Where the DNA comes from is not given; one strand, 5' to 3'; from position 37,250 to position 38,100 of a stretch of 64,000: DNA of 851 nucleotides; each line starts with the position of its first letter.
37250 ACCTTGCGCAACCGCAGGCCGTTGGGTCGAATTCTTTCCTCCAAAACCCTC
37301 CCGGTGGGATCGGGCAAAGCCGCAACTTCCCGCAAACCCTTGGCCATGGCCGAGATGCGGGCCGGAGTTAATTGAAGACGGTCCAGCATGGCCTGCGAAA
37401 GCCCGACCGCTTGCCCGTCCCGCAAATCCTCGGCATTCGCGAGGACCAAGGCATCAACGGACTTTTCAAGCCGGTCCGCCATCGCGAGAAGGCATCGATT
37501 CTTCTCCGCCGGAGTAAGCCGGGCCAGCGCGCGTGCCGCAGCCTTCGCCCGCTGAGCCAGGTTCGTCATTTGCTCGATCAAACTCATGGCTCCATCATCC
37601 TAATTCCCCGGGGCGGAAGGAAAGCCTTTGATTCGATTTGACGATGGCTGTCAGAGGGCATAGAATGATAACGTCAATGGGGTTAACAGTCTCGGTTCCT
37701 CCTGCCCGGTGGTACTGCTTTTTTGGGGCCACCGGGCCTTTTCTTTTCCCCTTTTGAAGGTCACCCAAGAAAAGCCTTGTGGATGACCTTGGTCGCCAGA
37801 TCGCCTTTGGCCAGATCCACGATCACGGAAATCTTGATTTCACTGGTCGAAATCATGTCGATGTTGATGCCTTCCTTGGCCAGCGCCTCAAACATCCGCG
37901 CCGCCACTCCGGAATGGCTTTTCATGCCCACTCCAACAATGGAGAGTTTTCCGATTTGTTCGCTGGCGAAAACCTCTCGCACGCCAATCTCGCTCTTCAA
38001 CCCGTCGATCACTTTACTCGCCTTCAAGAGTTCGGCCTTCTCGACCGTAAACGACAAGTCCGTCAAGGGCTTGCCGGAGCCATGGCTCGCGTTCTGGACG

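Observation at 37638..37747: Orphan sRNA candidate with an exposed anti-Shine-Dalgarno seed between proA and lysC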

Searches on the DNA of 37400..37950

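Call 4: search_rna_families(source=window, start=37400, end=37950, threshold=evalue, max_evalue=10, show_alignments=3)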
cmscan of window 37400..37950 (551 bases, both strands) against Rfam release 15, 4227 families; matches with E-value up to 10: 4.
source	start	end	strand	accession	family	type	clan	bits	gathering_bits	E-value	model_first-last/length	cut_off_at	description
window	37466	37527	-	RF03949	mir-8830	Gene; miRNA;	-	16.8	76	5.2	1-95/95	no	mir-8830 microRNA precursor family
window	37697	37741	-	RF02953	DUF1874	Cis-reg;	-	16.6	42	2.1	1-93/93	no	DUF1874 RNA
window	37703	37745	+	RF00110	RybB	Gene; sRNA;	-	14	40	3.9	32-79/79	no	RybB RNA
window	37590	37622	+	RF03156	L31-Firmicutes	Cis-reg; leader;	CL00118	12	33.3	9.9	1-32/32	no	L31-Firmicutes ribosomal protein leader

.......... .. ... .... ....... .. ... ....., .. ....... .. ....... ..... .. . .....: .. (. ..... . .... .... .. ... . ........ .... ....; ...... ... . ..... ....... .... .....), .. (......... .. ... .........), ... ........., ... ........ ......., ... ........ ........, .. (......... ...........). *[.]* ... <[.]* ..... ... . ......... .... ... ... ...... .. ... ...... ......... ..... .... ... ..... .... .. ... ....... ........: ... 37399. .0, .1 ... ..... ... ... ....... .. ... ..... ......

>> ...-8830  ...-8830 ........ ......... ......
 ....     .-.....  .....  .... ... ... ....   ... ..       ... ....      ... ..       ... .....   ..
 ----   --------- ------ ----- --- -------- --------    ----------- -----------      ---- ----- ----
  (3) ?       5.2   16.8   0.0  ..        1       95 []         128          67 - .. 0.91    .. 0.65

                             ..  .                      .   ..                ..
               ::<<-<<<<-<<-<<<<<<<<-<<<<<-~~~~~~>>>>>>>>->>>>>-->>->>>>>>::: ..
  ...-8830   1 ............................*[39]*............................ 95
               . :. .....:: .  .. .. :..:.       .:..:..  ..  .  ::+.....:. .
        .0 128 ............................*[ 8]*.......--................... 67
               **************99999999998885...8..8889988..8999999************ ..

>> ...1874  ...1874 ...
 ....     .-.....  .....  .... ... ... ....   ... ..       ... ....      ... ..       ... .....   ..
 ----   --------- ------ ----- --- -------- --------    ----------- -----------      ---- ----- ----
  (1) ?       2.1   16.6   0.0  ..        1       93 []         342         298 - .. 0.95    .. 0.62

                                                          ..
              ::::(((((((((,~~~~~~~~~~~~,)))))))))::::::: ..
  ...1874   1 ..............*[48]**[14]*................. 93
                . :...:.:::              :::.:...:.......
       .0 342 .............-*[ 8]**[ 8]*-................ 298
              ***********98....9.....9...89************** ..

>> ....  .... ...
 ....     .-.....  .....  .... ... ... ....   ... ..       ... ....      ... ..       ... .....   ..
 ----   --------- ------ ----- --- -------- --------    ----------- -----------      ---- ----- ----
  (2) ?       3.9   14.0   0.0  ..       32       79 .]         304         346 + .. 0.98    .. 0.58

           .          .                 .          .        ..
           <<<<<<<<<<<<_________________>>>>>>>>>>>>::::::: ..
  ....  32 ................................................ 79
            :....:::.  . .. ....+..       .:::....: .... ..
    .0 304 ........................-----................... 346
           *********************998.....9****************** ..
